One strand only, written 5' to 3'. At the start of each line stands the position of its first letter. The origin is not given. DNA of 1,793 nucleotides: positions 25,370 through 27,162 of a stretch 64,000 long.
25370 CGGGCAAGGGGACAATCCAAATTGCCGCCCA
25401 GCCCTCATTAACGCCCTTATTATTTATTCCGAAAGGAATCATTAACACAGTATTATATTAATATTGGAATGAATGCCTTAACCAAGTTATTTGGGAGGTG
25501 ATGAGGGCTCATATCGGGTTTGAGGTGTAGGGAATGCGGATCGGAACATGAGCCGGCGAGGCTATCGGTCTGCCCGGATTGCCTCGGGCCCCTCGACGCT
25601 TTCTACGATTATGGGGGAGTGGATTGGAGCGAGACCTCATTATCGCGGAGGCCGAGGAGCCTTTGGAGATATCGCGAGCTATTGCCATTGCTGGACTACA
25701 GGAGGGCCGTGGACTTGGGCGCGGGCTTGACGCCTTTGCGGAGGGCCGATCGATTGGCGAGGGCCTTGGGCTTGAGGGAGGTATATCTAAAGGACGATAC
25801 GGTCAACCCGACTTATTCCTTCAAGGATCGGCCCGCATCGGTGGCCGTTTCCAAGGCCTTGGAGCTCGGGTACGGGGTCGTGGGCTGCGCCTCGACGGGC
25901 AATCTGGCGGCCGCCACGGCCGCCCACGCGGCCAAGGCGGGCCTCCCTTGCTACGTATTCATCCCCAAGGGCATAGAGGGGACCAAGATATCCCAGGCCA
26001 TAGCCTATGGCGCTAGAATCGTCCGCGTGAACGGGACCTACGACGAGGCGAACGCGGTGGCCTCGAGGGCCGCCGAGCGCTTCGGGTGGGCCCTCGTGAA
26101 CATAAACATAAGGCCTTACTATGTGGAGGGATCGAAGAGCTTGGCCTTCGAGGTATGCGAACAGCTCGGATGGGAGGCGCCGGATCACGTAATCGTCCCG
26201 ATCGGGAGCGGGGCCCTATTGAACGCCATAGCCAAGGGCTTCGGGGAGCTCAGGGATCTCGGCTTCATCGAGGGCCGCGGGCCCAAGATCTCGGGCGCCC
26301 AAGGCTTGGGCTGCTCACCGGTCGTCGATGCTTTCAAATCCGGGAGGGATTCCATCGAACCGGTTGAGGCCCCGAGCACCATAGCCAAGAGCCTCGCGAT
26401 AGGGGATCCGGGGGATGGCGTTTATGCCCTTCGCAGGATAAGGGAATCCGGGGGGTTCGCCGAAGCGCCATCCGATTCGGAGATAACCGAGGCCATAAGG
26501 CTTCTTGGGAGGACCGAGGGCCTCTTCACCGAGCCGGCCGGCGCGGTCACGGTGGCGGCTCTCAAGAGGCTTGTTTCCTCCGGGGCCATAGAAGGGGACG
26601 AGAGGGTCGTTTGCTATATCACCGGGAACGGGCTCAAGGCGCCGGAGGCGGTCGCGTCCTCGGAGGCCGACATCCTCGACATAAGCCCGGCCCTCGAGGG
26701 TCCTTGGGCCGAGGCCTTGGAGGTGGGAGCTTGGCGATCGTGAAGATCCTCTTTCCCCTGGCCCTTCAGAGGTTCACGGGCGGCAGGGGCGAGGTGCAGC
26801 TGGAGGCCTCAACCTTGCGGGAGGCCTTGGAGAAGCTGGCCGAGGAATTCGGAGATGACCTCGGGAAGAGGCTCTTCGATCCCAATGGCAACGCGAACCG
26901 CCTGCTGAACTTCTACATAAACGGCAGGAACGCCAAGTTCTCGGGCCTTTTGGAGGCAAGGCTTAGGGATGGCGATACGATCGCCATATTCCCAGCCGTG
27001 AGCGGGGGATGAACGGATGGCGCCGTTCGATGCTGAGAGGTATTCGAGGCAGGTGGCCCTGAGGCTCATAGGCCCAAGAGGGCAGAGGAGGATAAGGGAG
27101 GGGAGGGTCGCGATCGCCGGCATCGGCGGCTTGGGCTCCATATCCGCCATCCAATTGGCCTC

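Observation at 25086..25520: About 430-nt AT-rich leader with tandem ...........-like repeats and a box element repeated at 28.08 kb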

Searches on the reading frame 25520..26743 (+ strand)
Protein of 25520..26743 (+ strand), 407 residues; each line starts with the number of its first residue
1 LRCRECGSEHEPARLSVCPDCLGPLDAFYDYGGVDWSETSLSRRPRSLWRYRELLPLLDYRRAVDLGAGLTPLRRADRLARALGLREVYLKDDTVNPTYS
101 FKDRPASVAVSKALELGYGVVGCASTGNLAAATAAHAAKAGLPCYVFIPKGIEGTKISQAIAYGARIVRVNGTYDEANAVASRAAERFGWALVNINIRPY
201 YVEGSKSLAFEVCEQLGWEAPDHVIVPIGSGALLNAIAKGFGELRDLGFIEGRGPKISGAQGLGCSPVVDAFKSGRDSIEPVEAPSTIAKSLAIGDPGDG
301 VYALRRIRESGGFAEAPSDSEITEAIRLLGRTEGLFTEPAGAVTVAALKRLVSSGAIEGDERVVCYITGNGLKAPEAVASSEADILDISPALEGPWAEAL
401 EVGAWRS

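Call 8: search_protein_families(library=pfam, proteins=[window:25520-26743:+])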
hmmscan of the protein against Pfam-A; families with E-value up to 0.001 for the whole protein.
window:25520-26743:+ (407 aa): 1 family
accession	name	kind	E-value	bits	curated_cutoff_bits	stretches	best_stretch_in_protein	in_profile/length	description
PF00291.31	PALP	-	1.4e-78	264.6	35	1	65-369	2-295/295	Pyridoxal-phosphate dependent enzyme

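Call 10: find_encoding_contigs(protein=window:25520-26743:+, flank=3000, max_places=6)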
Protein window:25520-26743:+ (407 aa): 3 contigs read that carry it; 2 places shown.
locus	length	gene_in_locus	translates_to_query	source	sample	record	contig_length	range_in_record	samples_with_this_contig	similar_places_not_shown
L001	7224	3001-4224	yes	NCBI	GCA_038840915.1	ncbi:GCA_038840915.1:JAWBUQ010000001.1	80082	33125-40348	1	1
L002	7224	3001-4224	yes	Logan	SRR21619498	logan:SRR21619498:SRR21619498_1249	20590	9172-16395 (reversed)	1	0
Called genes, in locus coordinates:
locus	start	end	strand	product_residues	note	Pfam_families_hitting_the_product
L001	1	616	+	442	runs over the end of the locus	PF19289:PmbA_TldD_3rd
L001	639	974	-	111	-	-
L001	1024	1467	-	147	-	PF13404:HTH_AsnC-type, PF13412:HTH_24, PF01037:AsnC_trans_reg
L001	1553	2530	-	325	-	-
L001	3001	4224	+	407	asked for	PF00291:PALP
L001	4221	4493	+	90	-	PF02597:ThiS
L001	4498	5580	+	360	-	PF00899:ThiF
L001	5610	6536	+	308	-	PF00291:PALP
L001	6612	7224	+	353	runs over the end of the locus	PF00899:ThiF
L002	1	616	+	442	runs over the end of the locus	PF19289:PmbA_TldD_3rd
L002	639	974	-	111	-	-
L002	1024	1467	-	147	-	PF13404:HTH_AsnC-type, PF13412:HTH_24, PF01037:AsnC_trans_reg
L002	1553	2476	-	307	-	-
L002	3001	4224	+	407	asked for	PF00291:PALP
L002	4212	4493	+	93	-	PF02597:ThiS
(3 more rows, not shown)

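Call 17: find_homologous_proteins(query=window:25520-26743:+, max_evalue=1e-30)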
Query window:25520-26743:+ (407 aa): 7989 proteins with E <= 1e-30 among 8000 candidates; the best 120 are listed.
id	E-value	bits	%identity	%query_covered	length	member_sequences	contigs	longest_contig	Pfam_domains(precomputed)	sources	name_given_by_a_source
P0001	2.4e-267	904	100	100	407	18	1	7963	PF00291.32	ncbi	ncbi:MAG: threonine synthase [Candidatus Bathyarchaeia archaeon]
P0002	2.0e-240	816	89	100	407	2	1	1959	PF00291.32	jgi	-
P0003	2.9e-234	795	88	100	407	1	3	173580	PF00291.32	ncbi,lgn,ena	-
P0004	6.5e-234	794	88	100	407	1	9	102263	PF00291.32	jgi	jgi:threonine synthase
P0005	8.9e-234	794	88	100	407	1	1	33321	PF00291.32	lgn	-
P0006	2.0e-233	793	87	100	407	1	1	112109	PF00291.32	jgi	jgi:threonine synthase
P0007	3.1e-233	792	88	100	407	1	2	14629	PF00291.32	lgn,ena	-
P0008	6.9e-233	791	87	100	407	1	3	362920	PF00291.32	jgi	-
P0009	1.2e-231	787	87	100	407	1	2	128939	PF00291.32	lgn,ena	-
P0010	2.7e-231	786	87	100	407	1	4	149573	PF00291.32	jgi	jgi:threonine synthase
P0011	1.4e-170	586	65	97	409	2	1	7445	PF00291.32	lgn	-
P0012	1.4e-168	579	64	97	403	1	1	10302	PF00291.32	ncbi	ncbi:MAG: threonine synthase [Thermoproteota archaeon]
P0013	1.6e-167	576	63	97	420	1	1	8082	PF00291.32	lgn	-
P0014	1.6e-167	575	64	97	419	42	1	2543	PF00291.32,PF05810.20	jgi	jgi:threonine synthase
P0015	2.8e-167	575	65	97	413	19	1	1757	PF00291.32,PF05810.20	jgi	-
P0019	4.2e-166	571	63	97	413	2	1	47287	PF00291.32,PF05810.20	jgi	-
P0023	2.0e-165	569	63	97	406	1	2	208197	PF00291.32,PF05810.20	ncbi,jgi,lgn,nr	ncbi:MAG: threonine synthase [archaeon]|nr:threonine synthase [archaeon] MCP8320290.1 threonine synt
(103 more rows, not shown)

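Call 18: find_encoding_contigs(protein=P0003, flank=3500, max_places=3)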
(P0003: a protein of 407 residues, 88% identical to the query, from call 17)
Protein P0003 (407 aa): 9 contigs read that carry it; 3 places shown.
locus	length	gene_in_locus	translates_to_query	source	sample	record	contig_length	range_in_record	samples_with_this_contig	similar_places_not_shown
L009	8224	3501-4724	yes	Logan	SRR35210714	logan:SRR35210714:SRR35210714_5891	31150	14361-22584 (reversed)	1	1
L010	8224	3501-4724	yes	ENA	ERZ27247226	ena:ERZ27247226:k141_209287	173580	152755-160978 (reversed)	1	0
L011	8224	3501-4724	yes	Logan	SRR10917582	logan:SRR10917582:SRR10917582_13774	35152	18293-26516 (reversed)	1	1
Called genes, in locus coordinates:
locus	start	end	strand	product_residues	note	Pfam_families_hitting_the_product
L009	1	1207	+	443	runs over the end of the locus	PF19290:PmbA_TldD_2nd (weak), PF19289:PmbA_TldD_3rd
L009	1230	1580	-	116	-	-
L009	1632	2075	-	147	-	PF13404:HTH_AsnC-type, PF13412:HTH_24, PF22451:NirdL-like_HTH (faint), PF01037:AsnC_trans_reg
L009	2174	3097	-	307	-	-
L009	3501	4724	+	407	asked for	PF00291:PALP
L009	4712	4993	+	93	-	PF02597:ThiS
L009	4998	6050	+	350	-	PF00899:ThiF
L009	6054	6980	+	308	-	PF00291:PALP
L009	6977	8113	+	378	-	PF00899:ThiF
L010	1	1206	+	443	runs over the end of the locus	PF19290:PmbA_TldD_2nd (weak), PF19289:PmbA_TldD_3rd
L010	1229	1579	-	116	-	-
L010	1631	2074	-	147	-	PF13404:HTH_AsnC-type, PF13412:HTH_24, PF22451:NirdL-like_HTH (faint), PF01037:AsnC_trans_reg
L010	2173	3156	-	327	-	-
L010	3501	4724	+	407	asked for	PF00291:PALP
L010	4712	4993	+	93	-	PF02597:ThiS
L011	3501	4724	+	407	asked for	PF00291:PALP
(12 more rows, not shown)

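Call 19: find_encoding_contigs(protein=P0004, flank=3500, max_places=3)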
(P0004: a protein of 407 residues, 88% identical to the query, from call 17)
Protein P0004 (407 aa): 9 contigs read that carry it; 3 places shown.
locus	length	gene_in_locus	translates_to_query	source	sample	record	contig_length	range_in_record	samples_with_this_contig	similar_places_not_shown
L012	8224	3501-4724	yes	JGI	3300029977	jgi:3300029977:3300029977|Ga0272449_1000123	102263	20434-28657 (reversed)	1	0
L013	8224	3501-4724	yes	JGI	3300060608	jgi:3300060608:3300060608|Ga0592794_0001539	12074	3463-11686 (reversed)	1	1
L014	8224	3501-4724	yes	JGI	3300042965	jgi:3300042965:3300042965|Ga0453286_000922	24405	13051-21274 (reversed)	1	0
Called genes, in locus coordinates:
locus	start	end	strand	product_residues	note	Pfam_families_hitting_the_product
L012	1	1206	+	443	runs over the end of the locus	PF19290:PmbA_TldD_2nd (weak), PF19289:PmbA_TldD_3rd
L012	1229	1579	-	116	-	-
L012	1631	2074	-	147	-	PF13404:HTH_AsnC-type, PF13412:HTH_24, PF22451:NirdL-like_HTH (faint), PF01037:AsnC_trans_reg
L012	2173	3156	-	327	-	-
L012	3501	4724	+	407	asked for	PF00291:PALP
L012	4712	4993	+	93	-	PF02597:ThiS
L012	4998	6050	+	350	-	PF00899:ThiF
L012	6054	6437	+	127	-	PF00291:PALP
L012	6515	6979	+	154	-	PF00291:PALP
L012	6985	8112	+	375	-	PF00899:ThiF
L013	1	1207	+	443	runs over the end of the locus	PF19290:PmbA_TldD_2nd (weak), PF19289:PmbA_TldD_3rd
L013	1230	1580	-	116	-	-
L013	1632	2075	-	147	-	PF13404:HTH_AsnC-type, PF13412:HTH_24, PF22451:NirdL-like_HTH (faint), PF01037:AsnC_trans_reg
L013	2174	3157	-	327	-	-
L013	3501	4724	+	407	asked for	PF00291:PALP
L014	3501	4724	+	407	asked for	PF00291:PALP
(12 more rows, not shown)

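Call 20: find_encoding_contigs(protein=P0008, flank=3500, max_places=3)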
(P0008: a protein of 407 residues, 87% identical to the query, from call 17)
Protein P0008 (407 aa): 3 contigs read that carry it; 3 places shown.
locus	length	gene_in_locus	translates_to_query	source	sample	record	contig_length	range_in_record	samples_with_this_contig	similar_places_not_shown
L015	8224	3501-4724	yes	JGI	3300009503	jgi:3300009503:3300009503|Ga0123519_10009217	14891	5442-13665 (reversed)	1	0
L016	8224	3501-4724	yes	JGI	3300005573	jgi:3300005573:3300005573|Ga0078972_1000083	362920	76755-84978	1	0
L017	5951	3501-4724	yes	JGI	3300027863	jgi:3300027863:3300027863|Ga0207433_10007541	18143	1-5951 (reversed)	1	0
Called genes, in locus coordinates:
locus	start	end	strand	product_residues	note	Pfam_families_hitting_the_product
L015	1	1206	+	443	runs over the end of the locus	PF19290:PmbA_TldD_2nd (weak), PF19289:PmbA_TldD_3rd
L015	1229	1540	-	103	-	-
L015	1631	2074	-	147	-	PF13404:HTH_AsnC-type, PF13412:HTH_24, PF22451:NirdL-like_HTH (faint), PF01037:AsnC_trans_reg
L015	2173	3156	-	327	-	-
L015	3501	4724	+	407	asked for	PF00291:PALP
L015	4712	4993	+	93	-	PF02597:ThiS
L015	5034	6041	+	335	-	PF00899:ThiF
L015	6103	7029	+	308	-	PF00291:PALP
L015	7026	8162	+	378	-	PF00899:ThiF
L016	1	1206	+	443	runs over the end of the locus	PF19290:PmbA_TldD_2nd (weak), PF19289:PmbA_TldD_3rd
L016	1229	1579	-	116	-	-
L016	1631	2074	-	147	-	PF13404:HTH_AsnC-type, PF13412:HTH_24, PF22451:NirdL-like_HTH (faint), PF01037:AsnC_trans_reg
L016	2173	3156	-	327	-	-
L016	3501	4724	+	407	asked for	PF00291:PALP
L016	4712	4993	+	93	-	PF02597:ThiS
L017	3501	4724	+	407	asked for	PF00291:PALP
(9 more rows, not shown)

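Call 29: find_encoding_contigs(protein=P0023, flank=4000, max_places=2)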
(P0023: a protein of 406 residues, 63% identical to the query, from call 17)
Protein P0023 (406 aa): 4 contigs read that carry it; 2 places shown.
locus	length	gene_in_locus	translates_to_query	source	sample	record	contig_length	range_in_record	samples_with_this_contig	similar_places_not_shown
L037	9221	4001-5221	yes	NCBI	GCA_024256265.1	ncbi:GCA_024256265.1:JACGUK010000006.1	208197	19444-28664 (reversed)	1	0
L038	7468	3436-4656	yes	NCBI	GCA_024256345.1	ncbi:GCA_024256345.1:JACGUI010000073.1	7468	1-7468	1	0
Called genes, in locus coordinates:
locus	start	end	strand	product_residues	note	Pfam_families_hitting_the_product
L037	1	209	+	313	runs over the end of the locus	PF01408:GFO_IDH_MocA, PF22725:GFO_IDH_MocA_C3, PF02894:GFO_IDH_MocA_C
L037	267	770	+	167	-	PF25084:LbH_EIF2B, PF25087:GMPPB_C (weak), PF00132:Hexapep, PF14602:Hexapep_2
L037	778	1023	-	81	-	-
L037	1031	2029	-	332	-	PF00953:Glycos_transf_4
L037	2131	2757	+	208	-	PF10050:DUF2284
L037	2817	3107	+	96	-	PF21473:OB_Ssb-like, PF01336:tRNA_anti-codon (weak)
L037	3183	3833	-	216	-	-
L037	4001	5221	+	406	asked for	PF05810:NinF (weak), PF00291:PALP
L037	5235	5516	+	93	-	PF02597:ThiS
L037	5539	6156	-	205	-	PF02163:Peptidase_M50 (faint)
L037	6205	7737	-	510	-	PF03853:YjeF_N, PF01256:Carb_kinase, PF02110:HK (weak)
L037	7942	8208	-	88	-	PF08734:GYD, PF11746:DUF3303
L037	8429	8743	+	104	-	-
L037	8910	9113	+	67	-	-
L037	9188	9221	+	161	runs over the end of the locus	PF13787:HXXEE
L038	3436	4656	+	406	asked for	PF05810:NinF (weak), PF00291:PALP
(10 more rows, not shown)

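Call 30: find_encoding_contigs(protein=P0019, flank=4000, max_places=2)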
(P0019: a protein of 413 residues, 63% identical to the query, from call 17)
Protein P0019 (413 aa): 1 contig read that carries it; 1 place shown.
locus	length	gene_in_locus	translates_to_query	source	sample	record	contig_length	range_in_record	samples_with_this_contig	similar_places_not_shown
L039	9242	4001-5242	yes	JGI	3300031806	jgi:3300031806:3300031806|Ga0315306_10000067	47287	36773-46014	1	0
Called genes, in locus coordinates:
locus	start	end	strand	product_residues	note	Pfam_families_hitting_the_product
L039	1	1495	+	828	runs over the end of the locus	PF00403:HMA, PF00122:E1-E2_ATPase, PF00702:Hydrolase, PF08282:Hydrolase_3 (faint)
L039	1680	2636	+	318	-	PF00899:ThiF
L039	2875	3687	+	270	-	PF01946:Thi4, PF01494:FAD_binding_3 (weak), PF00890:FAD_binding_2 (weak), PF01266:DAO, PF03486:HI0933_like (weak), PF07992:Pyr_redox_2 (weak), PF12831:FAD_oxidored, PF13450:NAD_binding_8 (weak)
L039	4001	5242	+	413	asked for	PF05810:NinF, PF00291:PALP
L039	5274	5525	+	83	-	PF02597:ThiS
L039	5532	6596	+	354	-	PF00899:ThiF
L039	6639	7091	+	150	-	PF08915:tRNA-Thr_ED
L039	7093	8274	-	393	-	PF00155:Aminotran_1_2 (weak), PF00266:Aminotran_5, PF01041:DegT_DnrJ_EryC1 (weak), PF05889:SepSecS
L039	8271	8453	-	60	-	-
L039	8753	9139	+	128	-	-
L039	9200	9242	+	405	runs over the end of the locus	PF22025:ThiI_fer, PF02926:THUMP, PF02568:ThiI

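Call 31: find_encoding_contigs(protein=P0012, flank=4000, max_places=2)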
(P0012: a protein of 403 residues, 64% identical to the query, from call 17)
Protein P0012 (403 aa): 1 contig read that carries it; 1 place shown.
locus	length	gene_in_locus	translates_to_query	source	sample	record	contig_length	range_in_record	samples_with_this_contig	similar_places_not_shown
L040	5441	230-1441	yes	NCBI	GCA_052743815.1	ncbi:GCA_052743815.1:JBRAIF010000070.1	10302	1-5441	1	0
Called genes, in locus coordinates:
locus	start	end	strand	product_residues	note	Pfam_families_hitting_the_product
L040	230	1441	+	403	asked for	PF00291:PALP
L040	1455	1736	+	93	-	PF02597:ThiS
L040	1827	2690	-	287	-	PF00132:Hexapep (faint)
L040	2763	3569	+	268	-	PF00899:ThiF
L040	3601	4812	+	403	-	PF00155:Aminotran_1_2, PF00266:Aminotran_5, PF01053:Cys_Met_Meta_PP (weak), PF01041:DegT_DnrJ_EryC1 (weak)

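Call 37: find_related_loci(query=A6, collection=metagenome_contigs, flank=4000)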
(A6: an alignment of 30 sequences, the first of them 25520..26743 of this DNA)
Query A6 (407 aa) in metagenome_contigs; peptide patterns used: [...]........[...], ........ (x = any residue, [..] = any of these).
600 stretches matched a pattern (row limit reached: there are more); 589 encode a relative of the query (tblastn E <= 1e-3); the best 80 are kept; 80 distinct loci.
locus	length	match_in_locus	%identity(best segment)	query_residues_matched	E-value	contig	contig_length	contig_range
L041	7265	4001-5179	63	1-393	6e-165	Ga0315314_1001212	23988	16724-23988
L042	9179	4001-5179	64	1-393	4e-162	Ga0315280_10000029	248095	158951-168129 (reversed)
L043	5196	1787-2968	63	1-393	2e-164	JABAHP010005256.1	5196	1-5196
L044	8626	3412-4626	59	1-405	7e-160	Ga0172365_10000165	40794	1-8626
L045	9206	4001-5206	61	1-402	2e-152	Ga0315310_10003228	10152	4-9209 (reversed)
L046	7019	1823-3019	58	1-392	2e-150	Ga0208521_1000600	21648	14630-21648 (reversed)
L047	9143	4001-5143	61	1-378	2e-149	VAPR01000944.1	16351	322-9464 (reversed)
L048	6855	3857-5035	55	1-393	1e-145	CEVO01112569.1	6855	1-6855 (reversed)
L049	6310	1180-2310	58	1-377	5e-145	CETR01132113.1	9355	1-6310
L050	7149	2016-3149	60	1-378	9e-145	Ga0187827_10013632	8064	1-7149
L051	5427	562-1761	57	1-405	4e-144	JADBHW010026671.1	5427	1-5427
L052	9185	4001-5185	56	1-393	5e-142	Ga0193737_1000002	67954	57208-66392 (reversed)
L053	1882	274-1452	56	1-393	5e-153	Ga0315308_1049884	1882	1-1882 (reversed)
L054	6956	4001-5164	53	1-393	9e-141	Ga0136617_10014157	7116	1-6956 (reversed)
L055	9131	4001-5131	57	1-378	5e-140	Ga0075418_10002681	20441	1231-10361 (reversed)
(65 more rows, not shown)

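Call 63: search_protein_families(library=ncbifam, proteins=[window:25520-26743:+], max_evalue=0.00001)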
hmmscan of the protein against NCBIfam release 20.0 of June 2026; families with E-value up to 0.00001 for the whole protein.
window:25520-26743:+ (407 aa): 37 families (the best 25 are shown)
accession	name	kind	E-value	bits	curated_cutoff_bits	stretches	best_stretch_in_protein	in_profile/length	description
NF006050.0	PRK08197.1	equivalog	7e-95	318.2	303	1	1-380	9-390/406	threonine synthase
TIGR00260.1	thrC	equivalog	2.3e-89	299.9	167.1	1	49-376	2-340/340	threonine synthase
NF004170.0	PRK05638.1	equivalog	8.1e-72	242.2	421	1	1-374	2-358/442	threonine synthase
NF004996.0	PRK06381.1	equivalog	1.5e-47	162.2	266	1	69-370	14-317/319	threonine synthase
NF005035.0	PRK06450.1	equivalog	6.7e-47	160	301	1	2-374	5-337/338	threonine synthase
NF006205.0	PRK08329.1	equivalog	3e-43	148.1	358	1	1-373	2-345/347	threonine synthase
TIGR01127.1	ilvA_1Cterm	equivalog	3.2e-27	95.5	378.75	1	71-350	1-267/380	threonine ammonia-lyase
NF006094.0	PRK08246.1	subfamily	1.9e-25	89.9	331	1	71-370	24-302/310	serine/threonine dehydratase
NF006390.0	PRK08639.1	equivalog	5.5e-25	88.2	421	1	71-370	26-313/418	threonine ammonia-lyase IlvA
TIGR02079.1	THD1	equivalog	4.9e-22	78.3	440.55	1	71-370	17-305/410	threonine ammonia-lyase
NF005292.0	PRK06815.1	equivalog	7.2e-22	77.8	371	1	70-353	21-292/320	threonine/serine dehydratase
NF005600.0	PRK07334.1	equivalog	9.4e-22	77.1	496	1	71-349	29-292/408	threonine ammonia-lyase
NF005680.0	PRK07476.1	equivalog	1.3e-21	76.9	413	1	69-373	22-312/326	hydroxyectoine utilization dehydratase EutB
NF009130.0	PRK12483.1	subfamily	1.1e-20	73.8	801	1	70-363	37-318/521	threonine ammonia-lyase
TIGR03844.1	cysteate_syn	equivalog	1.4e-20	73.5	324.9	1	2-374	4-382/398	cysteate synthase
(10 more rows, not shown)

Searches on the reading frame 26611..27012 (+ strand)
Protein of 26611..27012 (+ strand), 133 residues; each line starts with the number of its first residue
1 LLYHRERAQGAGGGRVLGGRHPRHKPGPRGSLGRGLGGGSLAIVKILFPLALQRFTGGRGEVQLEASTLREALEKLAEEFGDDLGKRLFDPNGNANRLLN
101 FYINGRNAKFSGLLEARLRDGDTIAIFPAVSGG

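Call 8: search_protein_families(library=pfam, proteins=[window:26611-27012:+])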
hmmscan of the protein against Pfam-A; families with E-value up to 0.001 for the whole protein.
window:26611-27012:+ (133 aa): 1 family
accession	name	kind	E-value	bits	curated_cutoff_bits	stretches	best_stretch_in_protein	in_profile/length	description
PF02597.26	ThiS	-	1.2e-12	48.7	22.5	1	48-133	3-76/76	ThiS family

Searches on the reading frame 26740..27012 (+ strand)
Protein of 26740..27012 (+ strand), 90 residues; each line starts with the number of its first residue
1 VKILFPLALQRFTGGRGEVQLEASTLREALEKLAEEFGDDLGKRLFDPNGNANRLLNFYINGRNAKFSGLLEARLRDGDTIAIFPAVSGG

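Call 63: search_protein_families(library=ncbifam, proteins=[window:26740-27012:+], max_evalue=0.00001)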
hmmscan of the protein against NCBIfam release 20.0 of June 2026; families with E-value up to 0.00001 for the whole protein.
window:26740-27012:+ (90 aa): 2 families
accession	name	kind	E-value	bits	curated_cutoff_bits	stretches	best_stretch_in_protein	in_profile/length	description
TIGR01687.1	moaD_arch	subfamily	3.8e-13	49.7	49.5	1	15-90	14-88/88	MoaD family protein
NF041918.1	SAMP1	equivalog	3.5e-12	46.7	60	1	18-90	17-91/91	ubiquitin-like small modifier protein 1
